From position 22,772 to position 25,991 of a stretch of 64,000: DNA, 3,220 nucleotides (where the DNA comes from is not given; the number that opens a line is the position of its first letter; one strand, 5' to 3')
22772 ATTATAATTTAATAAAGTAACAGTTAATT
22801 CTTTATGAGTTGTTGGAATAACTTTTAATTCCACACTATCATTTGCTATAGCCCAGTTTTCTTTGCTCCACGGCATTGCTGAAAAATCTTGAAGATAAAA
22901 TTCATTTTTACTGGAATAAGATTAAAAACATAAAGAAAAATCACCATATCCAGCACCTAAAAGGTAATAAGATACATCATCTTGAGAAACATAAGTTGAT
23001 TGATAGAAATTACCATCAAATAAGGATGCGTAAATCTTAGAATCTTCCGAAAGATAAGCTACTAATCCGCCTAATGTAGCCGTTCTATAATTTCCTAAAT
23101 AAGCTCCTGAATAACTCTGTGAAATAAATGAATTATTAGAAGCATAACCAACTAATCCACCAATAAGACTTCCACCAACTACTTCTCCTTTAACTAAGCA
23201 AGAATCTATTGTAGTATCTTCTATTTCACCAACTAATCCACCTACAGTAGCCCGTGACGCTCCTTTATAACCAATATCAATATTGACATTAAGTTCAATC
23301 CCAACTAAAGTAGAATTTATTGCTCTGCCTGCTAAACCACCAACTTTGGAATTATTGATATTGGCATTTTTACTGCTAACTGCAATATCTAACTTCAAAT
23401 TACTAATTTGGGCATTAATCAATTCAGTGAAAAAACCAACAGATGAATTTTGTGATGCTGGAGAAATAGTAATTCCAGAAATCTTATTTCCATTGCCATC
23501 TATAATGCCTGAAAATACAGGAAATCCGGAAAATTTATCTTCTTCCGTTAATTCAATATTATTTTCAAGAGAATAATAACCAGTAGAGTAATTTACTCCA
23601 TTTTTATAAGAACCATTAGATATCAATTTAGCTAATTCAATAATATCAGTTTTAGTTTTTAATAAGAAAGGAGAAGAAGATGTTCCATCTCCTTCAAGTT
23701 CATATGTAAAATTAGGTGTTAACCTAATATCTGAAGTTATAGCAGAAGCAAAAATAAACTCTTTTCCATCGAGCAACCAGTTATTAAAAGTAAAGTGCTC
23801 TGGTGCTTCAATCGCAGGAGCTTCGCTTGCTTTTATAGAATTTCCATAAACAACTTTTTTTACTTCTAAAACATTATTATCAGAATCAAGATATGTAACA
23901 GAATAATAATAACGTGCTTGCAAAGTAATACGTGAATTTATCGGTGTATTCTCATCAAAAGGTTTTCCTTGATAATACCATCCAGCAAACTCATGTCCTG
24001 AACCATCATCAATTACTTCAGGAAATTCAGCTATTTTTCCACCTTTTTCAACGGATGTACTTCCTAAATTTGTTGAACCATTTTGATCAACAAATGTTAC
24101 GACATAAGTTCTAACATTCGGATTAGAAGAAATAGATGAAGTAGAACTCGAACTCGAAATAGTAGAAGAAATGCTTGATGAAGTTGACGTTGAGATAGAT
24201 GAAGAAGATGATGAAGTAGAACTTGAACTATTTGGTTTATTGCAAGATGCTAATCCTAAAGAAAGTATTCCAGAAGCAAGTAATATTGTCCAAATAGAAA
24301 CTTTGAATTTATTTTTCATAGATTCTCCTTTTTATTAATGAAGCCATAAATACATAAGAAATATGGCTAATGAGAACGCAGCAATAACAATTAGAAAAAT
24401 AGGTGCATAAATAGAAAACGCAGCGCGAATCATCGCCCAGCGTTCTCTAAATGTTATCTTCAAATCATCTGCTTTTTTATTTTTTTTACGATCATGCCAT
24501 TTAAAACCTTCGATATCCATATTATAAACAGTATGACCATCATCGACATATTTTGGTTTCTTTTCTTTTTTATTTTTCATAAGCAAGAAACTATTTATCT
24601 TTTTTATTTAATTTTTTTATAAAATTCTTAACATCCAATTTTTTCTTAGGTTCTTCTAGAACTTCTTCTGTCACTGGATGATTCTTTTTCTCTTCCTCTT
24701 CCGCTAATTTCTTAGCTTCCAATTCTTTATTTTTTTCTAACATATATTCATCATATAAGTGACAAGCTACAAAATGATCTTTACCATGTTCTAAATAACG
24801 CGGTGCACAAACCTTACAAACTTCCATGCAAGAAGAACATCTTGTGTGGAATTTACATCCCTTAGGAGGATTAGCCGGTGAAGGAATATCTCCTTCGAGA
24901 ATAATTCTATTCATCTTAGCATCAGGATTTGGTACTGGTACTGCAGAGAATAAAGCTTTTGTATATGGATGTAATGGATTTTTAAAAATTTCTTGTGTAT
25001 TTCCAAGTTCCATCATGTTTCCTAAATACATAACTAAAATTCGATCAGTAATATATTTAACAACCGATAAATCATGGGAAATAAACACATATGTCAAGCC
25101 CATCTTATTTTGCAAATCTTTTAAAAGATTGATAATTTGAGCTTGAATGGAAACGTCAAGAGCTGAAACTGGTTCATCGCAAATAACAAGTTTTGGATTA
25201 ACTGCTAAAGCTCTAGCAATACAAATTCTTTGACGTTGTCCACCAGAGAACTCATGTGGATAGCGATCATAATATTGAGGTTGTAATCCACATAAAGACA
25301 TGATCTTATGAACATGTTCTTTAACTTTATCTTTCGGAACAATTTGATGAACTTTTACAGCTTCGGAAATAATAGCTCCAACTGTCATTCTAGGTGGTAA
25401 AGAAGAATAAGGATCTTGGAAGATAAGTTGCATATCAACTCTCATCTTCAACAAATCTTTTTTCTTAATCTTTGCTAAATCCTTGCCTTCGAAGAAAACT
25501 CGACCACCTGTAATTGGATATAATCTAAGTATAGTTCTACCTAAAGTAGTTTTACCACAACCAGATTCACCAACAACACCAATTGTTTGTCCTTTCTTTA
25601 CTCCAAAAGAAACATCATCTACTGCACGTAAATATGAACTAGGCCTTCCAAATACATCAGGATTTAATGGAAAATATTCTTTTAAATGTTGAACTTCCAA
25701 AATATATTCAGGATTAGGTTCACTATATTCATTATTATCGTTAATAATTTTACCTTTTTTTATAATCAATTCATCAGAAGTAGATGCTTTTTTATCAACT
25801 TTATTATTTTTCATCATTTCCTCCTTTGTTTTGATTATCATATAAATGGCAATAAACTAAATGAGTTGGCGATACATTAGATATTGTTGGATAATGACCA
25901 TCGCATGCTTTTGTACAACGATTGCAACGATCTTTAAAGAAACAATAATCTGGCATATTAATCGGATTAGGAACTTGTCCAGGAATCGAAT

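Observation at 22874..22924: Single in-frame TAA splits a 1488-codon surface protein gene into a Glug lipoprotein and a 1022-aa ORF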

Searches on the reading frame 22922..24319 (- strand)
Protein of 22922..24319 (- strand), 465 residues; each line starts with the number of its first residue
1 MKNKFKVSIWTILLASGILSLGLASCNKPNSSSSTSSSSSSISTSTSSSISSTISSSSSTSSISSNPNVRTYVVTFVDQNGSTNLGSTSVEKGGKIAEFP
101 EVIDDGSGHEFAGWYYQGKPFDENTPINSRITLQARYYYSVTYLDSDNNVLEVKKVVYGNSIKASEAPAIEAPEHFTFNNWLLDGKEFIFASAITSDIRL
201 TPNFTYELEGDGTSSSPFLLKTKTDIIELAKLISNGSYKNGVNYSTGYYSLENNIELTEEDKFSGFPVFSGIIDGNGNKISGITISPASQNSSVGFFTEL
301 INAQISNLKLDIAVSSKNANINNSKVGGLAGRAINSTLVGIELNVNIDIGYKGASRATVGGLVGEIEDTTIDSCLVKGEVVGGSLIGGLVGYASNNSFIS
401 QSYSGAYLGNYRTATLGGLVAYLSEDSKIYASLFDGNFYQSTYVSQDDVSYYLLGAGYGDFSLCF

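Call 6: search_protein_families(library=pfam, proteins=[window:22922-24319:-], max_evalue=0.01)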
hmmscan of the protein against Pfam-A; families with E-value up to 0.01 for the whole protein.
window:22922-24319:- (465 aa): 1 family
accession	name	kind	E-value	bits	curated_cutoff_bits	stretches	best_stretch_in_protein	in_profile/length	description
PF09479.16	Flg_new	-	1.1e-11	45.1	27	1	72-135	1-64/65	Listeria-Bacteroides repeat domain (List_Bact_rpt)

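Call 7: search_protein_families(library=ncbifam, proteins=[window:22922-24319:-], max_evalue=0.01)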
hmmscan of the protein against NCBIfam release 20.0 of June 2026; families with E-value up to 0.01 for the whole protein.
window:22922-24319:- (465 aa): 2 families
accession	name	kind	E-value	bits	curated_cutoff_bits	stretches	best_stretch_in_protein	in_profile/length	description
NF052551.1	EnvBioLpgNMYCTU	equivalog_domain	0.0042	16.4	250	1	11-73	5-64/227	envelope biogenesis lipoprotein LpqN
NF046017.1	ZmpA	exception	0.0057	13.8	3000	1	252-439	895-1077/2052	zinc metalloprotease A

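Call 10: list_cluster_members(proteins=[P0001, window:22922-24319:-, window:19808-22876:-])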
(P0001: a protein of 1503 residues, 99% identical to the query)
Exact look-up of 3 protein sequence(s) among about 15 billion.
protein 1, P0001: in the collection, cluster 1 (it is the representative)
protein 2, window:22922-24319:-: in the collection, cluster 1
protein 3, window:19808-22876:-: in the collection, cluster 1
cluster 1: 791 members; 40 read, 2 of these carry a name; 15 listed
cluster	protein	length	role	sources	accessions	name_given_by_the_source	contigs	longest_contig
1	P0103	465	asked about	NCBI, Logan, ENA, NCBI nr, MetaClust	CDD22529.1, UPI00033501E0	putative uncharacterized protein [Firmicutes bacterium CAG:345] | status=active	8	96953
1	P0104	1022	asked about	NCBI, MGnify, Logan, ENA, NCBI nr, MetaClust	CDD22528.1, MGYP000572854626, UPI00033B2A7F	unknown [Firmicutes bacterium CAG:345] | FL=1 | status=active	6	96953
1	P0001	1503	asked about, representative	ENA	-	-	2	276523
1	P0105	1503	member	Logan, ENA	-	-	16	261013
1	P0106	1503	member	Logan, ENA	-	-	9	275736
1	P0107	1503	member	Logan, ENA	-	-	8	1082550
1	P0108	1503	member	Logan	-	-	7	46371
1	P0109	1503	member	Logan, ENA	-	-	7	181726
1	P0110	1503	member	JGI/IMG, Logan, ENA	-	-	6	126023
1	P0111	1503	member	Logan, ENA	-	-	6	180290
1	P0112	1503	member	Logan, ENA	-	-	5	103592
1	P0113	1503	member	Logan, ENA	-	-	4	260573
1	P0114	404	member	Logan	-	-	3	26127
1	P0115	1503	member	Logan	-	-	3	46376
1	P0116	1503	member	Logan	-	-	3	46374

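Call 11: find_encoding_contigs(protein=window:22922-24319:-, flank=4000, max_places=10)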
Protein window:22922-24319:- (465 aa): 12 contigs read that carry it; 5 places shown.
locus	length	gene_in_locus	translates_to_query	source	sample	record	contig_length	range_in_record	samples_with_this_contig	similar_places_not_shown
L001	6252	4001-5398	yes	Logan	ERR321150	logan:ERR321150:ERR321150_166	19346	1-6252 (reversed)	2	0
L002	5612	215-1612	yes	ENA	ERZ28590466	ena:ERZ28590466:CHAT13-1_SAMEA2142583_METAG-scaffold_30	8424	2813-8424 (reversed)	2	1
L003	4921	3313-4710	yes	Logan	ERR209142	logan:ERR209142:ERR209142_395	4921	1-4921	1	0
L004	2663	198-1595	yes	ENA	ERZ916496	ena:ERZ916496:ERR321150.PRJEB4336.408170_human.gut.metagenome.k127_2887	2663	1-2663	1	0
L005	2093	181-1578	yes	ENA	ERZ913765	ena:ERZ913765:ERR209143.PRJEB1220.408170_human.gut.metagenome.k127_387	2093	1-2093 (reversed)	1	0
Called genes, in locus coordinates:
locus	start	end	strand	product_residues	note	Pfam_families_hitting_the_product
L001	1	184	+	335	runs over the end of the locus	PF00528:BPD_transp_1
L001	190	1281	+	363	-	PF12911:OppC_N, PF00528:BPD_transp_1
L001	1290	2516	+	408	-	PF00005:ABC_tran, PF13304:AAA_21 (faint), PF08352:oligo_HPY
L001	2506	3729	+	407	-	PF00005:ABC_tran, PF13304:AAA_21 (faint), PF08352:oligo_HPY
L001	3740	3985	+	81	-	-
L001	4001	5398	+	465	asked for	PF09479:Flg_new (weak)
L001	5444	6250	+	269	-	?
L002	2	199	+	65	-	?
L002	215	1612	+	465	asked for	PF09479:Flg_new (weak)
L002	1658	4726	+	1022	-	-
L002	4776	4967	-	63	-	PF09954:DUF2188 (weak)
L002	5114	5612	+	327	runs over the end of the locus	PF02504:FA_synthesis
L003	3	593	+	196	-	?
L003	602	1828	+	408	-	PF00005:ABC_tran, PF13304:AAA_21 (faint), PF08352:oligo_HPY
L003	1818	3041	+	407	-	PF00005:ABC_tran, PF13304:AAA_21 (faint), PF08352:oligo_HPY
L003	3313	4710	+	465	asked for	PF09479:Flg_new (weak)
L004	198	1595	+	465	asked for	PF09479:Flg_new (weak)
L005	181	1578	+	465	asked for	PF09479:Flg_new (weak)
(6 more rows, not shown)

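Call 16: find_encoding_contigs(protein=P0114, flank=6000, max_places=5)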
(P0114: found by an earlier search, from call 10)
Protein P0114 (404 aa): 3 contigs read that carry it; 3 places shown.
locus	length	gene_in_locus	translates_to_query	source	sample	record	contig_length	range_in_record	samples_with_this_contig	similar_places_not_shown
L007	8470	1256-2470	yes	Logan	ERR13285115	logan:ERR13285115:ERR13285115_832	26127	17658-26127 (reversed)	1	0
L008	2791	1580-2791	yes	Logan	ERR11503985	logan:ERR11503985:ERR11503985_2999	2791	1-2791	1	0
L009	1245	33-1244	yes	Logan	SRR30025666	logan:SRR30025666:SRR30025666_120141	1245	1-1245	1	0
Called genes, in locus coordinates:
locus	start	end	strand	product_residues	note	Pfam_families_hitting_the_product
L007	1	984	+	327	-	?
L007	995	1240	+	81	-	-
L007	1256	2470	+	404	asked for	PF09479:Flg_new (weak)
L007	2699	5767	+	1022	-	-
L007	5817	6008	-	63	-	PF09954:DUF2188 (weak)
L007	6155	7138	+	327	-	PF02504:FA_synthesis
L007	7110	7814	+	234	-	PF14622:Ribonucleas_3_3, PF00636:Ribonuclease_3, PF00035:dsrm, PF22892:DSRM_MRPL44 (weak)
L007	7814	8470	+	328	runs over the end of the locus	PF02881:SRP54_N, PF13207:AAA_17 (faint), PF06414:Zeta_toxin (weak), PF00448:SRP54, PF13604:AAA_30 (weak)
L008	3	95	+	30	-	?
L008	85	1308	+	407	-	PF00005:ABC_tran, PF13304:AAA_21 (faint), PF08352:oligo_HPY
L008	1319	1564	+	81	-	-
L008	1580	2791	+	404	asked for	PF09479:Flg_new (weak)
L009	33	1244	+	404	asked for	PF09479:Flg_new (weak)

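Call 64: find_encoding_contigs(protein=P0105, flank=500, max_places=10)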
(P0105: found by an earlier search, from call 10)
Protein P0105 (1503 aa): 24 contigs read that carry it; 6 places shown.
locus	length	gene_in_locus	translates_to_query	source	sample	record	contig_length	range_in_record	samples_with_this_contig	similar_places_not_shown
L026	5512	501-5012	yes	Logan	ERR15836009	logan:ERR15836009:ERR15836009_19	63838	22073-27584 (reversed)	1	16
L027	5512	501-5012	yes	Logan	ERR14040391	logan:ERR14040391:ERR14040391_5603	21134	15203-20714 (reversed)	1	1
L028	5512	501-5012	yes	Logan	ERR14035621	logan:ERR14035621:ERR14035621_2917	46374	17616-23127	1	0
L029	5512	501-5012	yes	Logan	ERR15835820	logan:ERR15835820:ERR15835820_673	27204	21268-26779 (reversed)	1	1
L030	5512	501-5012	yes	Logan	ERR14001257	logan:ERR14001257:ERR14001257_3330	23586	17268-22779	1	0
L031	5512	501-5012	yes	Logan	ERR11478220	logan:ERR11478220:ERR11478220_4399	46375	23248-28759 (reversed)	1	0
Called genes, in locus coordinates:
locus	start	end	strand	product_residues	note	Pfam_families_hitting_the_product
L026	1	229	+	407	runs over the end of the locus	PF00005:ABC_tran, PF13304:AAA_21 (faint), PF08352:oligo_HPY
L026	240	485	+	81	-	-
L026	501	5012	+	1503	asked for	-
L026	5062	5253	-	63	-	PF09954:DUF2188 (weak)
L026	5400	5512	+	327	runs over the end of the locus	PF02504:FA_synthesis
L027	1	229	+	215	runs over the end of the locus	?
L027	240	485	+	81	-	-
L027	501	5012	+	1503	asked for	-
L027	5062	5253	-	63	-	PF09954:DUF2188 (weak)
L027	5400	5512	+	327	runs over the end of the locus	PF02504:FA_synthesis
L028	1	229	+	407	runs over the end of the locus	PF00005:ABC_tran, PF13304:AAA_21 (faint), PF08352:oligo_HPY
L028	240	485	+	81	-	-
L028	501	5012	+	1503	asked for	-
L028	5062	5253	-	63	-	PF09954:DUF2188 (weak)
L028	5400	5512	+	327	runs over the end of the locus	PF02504:FA_synthesis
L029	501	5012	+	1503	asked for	-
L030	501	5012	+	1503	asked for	-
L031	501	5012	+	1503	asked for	-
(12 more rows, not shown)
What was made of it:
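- Intact alleles are the large majority: 12 distinct 1503-aa alleles on at least 76 contigs among the 40 members read, against one strain with Q466* and one contig with G405* (calls 10, 64).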

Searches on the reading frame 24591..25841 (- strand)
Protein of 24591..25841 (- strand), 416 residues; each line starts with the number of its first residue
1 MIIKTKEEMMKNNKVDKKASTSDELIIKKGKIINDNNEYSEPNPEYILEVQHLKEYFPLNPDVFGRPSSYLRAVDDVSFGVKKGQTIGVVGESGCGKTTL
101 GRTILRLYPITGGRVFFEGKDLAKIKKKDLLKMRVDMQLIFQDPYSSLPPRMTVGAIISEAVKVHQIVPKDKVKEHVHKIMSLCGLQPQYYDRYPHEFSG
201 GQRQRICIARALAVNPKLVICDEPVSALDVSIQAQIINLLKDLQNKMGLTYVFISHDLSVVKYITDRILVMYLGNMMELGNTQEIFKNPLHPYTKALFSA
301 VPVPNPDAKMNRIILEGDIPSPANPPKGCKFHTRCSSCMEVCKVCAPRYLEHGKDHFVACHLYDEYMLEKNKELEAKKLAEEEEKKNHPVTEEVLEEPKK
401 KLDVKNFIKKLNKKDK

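Call 6: search_protein_families(library=pfam, proteins=[window:24591-25841:-], max_evalue=0.01)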
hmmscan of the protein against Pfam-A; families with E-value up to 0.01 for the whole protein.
window:24591-25841:- (416 aa): 8 families
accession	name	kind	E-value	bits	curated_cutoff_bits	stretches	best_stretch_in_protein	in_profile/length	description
PF00005.33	ABC_tran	-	2.6e-31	109.5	25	1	75-225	2-136/137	ABC transporter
PF08352.17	oligo_HPY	-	3.9e-20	72.4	27.1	1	277-342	1-65/65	Oligopeptide/dipeptide transporter, C-terminal region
PF13304.12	AAA_21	-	1.3e-05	25.9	27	1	191-261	231-303/304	AAA domain, putative AbiEii toxin, Type IV TA system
PF13401.12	AAA_22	-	8.6e-05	23.3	27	1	87-254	8-121/130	AAA domain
PF05621.17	TniB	-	0.003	17.5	22.4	0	211-254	115-160/189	Bacterial TniB protein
PF13166.12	AAA_13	-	0.0042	16.3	36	1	215-267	526-580/713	AAA domain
PF02463.25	SMC_N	-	0.0067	16.3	40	0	86-262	26-203/220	RecF/RecN/SMC N terminal domain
PF00006.31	ATP-synt_ab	-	0.0071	16.4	29.5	0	76-106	6-36/213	ATP synthase alpha/beta family, nucleotide-binding domain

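Call 7: search_protein_families(library=ncbifam, proteins=[window:24591-25841:-], max_evalue=0.01)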
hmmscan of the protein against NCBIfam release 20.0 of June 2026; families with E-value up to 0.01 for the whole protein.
window:24591-25841:- (416 aa): 191 families (the best 25 are shown)
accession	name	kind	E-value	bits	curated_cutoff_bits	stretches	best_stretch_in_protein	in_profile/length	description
NF011659.0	PRK15079.1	equivalog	1.6e-125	418.3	540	1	45-362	9-330/334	murein tripeptide/oligopeptide ABC transporter ATP binding protein OppF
NF008453.0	PRK11308.1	subfamily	2.8e-121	404.8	408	1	43-366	8-329/334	dipeptide ABC transporter ATP-binding protein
NF043071.1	DppF_dipep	equivalog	1.2e-109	366.7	660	1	43-364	9-328/331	dipeptide ABC transporter ATP-binding subunit DppF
NF007613.0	PRK10261.1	equivalog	2e-98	330.4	1077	1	44-323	310-590/623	glutathione ABC transporter ATP-binding protein GsiA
NF043078.1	MMSYN1_0168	equivalog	1.3e-87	295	800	3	162-314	458-610/649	oligopeptide ABC transporter ATP-binding protein OppF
NF011713.0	PRK15134.1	equivalog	1.9e-79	267.6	834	1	44-298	272-526/529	microcin C ABC transporter ATP-binding protein YejF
NF008246.0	PRK11022.1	equivalog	5.6e-73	245.8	541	1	64-362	13-316/326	dipeptide ABC transporter ATP-binding protein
NF007010.1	PRK09473.1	subfamily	3.1e-72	243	575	1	64-363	11-314/318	oligopeptide ABC transporter ATP-binding protein OppD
TIGR02769.1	nickel_nikE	equivalog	3.9e-71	239.6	332.55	1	66-307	19-259/265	nickel import ATP-binding protein NikE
NF043079.1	MMSYN1_0167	equivalog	2e-70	238.2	740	2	127-386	297-558/561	oligopeptide ABC transporter ATP-binding protein OppD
NF007739.0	PRK10419.1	subfamily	9.4e-64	215.5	354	1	68-307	22-260/268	nickel ABC transporter ATP-binding protein NikE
NF047576.1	opine_ATP_CntF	equivalog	1.6e-57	194.8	385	1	74-300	20-252/264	staphylopine uptake ABC transporter ATP-binding protein CntF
NF047578.1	opine_ATP_CntD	equivalog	2e-57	194.5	380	1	74-300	20-252/266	staphylopine uptake ABC transporter ATP-binding protein CntD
NF011692.0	PRK15112.1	equivalog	1.8e-53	181.8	452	1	45-299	3-252/269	putrescine export ABC transporter ATP-binding protein SapF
TIGR01186.1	proV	subfamily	6.4e-53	180.1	326.6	1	72-301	7-233/363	betaine/proline/choline family ABC transporter ATP-binding protein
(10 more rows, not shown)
